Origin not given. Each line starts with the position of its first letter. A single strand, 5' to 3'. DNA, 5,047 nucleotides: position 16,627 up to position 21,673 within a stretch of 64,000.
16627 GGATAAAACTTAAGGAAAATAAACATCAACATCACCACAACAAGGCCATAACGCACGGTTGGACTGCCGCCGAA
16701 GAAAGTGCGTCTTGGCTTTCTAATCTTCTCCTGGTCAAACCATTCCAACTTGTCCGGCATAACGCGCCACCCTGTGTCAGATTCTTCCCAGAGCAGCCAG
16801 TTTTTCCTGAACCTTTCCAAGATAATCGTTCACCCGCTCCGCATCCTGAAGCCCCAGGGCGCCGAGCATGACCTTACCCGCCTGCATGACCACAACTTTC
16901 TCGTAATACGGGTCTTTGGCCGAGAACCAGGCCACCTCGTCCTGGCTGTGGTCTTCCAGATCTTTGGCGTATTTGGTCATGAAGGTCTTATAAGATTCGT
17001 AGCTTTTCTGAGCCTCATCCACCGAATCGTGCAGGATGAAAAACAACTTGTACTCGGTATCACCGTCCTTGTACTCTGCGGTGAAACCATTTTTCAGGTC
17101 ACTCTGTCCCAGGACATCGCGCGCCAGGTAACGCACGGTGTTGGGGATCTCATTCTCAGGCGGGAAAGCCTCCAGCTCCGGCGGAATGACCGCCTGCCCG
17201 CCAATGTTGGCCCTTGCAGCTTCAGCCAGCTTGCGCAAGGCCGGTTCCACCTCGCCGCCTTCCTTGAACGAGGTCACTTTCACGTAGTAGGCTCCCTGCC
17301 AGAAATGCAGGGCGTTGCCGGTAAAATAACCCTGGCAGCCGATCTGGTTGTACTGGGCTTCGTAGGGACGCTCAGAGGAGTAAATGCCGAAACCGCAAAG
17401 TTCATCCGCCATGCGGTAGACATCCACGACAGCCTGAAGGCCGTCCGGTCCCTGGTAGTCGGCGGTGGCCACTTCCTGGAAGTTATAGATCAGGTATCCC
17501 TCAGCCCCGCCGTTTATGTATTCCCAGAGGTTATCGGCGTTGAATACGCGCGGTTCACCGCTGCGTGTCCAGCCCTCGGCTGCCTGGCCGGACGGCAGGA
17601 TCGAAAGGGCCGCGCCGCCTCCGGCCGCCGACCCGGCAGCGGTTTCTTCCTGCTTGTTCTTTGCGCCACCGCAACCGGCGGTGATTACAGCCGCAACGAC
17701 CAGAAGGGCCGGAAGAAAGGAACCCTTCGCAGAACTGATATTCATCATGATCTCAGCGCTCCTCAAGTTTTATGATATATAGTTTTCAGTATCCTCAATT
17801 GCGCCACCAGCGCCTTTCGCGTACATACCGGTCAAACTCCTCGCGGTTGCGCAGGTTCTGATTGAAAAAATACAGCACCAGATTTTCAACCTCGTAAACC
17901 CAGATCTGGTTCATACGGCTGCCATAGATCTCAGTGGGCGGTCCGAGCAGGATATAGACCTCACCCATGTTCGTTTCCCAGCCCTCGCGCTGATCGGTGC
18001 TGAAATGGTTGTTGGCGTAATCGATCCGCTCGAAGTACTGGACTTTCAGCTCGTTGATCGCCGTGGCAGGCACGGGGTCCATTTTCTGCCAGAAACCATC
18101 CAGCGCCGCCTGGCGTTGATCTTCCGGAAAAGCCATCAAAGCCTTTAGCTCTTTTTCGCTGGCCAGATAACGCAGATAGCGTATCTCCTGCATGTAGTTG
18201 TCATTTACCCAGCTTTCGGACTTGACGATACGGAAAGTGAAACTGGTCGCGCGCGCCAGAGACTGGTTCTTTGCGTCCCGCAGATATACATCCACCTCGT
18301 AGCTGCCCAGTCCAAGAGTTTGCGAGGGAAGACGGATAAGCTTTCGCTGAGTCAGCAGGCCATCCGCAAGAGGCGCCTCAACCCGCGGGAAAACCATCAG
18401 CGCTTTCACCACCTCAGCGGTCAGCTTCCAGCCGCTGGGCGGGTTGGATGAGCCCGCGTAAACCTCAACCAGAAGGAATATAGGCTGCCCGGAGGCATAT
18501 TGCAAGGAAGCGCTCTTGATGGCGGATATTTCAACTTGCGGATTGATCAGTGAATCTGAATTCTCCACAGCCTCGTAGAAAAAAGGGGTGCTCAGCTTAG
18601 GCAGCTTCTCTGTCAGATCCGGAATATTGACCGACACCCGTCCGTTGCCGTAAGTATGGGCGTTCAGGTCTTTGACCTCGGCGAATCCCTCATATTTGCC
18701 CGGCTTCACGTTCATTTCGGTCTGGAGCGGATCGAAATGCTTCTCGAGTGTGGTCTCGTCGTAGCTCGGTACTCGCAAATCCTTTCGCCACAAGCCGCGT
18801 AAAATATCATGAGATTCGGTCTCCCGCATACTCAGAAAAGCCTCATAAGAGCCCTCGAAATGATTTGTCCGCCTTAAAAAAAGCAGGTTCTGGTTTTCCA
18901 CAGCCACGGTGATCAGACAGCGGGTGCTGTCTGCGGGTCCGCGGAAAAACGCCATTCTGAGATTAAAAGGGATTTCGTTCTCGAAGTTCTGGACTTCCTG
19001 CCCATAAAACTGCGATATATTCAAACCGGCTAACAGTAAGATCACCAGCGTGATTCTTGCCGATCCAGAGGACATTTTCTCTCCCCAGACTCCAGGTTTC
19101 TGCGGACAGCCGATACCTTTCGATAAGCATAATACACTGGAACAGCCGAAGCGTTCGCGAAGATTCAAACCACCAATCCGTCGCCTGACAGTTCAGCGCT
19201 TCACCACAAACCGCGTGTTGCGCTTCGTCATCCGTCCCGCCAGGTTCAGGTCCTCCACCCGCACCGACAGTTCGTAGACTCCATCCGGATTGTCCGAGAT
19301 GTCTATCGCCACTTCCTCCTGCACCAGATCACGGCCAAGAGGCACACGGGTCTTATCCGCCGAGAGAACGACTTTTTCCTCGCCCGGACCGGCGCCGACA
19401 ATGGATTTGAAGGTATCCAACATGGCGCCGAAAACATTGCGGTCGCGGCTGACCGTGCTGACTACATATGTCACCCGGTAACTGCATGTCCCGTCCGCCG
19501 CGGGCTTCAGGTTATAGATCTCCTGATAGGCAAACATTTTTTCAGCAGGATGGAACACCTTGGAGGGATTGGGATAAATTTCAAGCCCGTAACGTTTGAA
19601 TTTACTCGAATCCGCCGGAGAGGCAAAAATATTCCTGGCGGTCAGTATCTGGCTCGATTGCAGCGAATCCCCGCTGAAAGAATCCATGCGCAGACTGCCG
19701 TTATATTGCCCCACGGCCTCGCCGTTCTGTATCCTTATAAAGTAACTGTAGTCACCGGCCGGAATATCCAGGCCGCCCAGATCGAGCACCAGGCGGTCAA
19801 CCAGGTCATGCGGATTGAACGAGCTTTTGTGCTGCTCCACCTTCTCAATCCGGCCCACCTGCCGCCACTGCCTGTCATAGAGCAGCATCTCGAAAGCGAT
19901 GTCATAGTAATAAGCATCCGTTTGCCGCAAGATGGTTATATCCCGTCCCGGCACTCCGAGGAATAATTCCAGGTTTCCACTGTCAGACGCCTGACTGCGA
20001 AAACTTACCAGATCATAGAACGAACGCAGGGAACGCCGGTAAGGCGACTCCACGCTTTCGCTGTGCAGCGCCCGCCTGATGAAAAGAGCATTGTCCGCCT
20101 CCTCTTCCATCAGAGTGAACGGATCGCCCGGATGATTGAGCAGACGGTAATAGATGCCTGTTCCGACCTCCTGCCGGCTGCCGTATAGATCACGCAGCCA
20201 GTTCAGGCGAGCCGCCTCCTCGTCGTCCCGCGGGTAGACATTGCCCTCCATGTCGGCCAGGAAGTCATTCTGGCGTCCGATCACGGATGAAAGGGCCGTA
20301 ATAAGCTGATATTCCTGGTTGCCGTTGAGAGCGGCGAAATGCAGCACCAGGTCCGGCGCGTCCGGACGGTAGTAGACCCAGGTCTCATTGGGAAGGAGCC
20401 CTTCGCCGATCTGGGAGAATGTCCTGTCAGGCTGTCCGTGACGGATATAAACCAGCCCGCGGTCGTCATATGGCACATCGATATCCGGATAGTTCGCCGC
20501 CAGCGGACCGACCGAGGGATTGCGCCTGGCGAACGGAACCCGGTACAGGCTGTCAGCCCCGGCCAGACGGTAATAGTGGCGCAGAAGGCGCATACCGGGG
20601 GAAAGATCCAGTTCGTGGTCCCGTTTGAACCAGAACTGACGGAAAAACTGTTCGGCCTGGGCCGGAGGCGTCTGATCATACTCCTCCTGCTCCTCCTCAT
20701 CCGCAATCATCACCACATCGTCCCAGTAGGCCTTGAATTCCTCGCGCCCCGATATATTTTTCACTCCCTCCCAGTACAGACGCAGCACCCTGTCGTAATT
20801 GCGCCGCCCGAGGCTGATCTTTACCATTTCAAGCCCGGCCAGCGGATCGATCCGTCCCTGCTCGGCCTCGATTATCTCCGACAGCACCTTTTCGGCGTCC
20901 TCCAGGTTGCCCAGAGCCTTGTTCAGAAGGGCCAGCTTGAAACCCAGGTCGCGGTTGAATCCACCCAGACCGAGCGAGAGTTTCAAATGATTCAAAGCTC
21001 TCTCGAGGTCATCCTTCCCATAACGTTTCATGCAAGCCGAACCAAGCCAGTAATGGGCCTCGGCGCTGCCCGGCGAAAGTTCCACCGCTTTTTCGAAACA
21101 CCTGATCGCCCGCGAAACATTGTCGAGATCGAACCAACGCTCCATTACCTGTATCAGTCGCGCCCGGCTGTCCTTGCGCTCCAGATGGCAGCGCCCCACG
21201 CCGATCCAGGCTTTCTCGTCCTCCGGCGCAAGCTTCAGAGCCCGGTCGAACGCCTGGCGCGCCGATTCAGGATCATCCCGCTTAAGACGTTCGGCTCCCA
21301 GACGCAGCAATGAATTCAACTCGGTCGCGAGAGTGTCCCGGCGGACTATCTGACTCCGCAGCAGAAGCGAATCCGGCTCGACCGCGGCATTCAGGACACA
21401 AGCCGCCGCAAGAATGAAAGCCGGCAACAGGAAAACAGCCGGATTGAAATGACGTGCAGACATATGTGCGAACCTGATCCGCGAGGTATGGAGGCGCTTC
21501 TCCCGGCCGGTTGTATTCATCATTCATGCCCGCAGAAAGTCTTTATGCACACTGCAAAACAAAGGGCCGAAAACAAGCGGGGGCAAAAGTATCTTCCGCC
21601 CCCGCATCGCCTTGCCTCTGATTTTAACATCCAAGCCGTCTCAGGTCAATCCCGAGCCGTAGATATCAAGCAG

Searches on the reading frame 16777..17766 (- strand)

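Call 17: search_protein_families(library=pfam, proteins=[window:16777-17766:-], max_evalue=0.01)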
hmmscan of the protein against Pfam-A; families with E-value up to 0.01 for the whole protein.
window:16777-17766:- (329 aa): 1 family
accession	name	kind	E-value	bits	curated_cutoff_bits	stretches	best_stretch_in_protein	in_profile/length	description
PF20244.3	DUF6599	-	9.8e-47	159.4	27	1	64-244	2-183/186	Family of unknown function (DUF6599)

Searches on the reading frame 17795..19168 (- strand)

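Call 17: search_protein_families(library=pfam, proteins=[window:17795-19168:-], max_evalue=0.01)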
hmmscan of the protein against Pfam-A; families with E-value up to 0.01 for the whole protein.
window:17795-19168:- (457 aa): 1 family
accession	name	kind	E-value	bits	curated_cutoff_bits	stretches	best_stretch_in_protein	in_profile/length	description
PF20094.4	GWxTD_dom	-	2.4e-20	73.4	26.9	1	326-438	31-142/172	GWxTD domain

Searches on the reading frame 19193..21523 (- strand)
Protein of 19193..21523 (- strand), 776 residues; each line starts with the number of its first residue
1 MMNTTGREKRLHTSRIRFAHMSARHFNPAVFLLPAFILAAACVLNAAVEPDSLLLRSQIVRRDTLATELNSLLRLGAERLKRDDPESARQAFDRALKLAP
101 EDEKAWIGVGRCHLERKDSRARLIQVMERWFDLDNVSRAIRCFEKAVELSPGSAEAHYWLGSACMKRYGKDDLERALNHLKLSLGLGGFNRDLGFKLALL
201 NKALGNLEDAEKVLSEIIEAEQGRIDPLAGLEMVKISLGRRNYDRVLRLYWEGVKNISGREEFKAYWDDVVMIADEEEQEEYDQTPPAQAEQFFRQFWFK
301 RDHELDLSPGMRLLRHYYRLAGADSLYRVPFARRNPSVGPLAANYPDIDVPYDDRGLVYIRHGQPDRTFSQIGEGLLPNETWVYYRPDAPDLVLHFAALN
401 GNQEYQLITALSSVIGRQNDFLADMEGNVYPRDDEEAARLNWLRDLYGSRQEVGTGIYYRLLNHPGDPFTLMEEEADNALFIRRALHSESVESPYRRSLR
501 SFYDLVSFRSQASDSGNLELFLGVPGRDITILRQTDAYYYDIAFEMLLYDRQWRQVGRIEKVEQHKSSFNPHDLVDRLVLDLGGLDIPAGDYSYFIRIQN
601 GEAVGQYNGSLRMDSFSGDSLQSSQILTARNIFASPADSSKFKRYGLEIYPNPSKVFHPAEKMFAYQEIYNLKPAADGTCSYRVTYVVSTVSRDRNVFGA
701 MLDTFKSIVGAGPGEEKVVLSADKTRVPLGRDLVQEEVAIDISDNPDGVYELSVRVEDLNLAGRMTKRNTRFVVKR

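Call 17: search_protein_families(library=pfam, proteins=[window:19193-21523:-], max_evalue=0.01)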
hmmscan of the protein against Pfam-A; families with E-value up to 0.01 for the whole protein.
window:19193-21523:- (776 aa): 12 families
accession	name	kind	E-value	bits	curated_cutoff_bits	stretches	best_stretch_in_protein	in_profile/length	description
PF13432.12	TPR_16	-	6e-13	49.4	32.7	2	74-118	2-46/65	Tetratricopeptide repeat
PF14559.12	TPR_19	-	1.5e-12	48.1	25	1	80-118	2-40/68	Tetratricopeptide repeat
PF13428.12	TPR_14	-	2.1e-12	46.9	23.5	1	71-110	3-42/44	Tetratricopeptide repeat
PF07719.23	TPR_2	-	2.2e-12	46.5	27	1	72-102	4-34/34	Tetratricopeptide repeat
PF00515.34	TPR_1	-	2.8e-10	40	27.8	1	71-102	3-34/34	Tetratricopeptide repeat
PF13431.12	TPR_17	-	1.2e-07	31.9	24.4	0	142-164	1-23/34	Tetratricopeptide repeat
PF13414.12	TPR_11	-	1.2e-07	31.7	26.8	1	135-163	9-37/42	TPR repeat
PF13181.12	TPR_8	-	3.5e-07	30.3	25.7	0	71-102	3-34/34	Tetratricopeptide repeat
PF23914.1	TPR_CcmH_CycH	-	1.2e-06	28.9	42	0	131-213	61-143/158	Cytochrome c-type biogenesis protein H TPR domain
PF13174.12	TPR_6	-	0.00024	22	26.3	0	195-219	4-28/33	Tetratricopeptide repeat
PF13371.12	TPR_9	-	0.0015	18.9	35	0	81-106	7-32/73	Tetratricopeptide repeat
PF13424.12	TPR_12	-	0.0072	16.9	30.1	0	67-100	43-76/77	Tetratricopeptide repeat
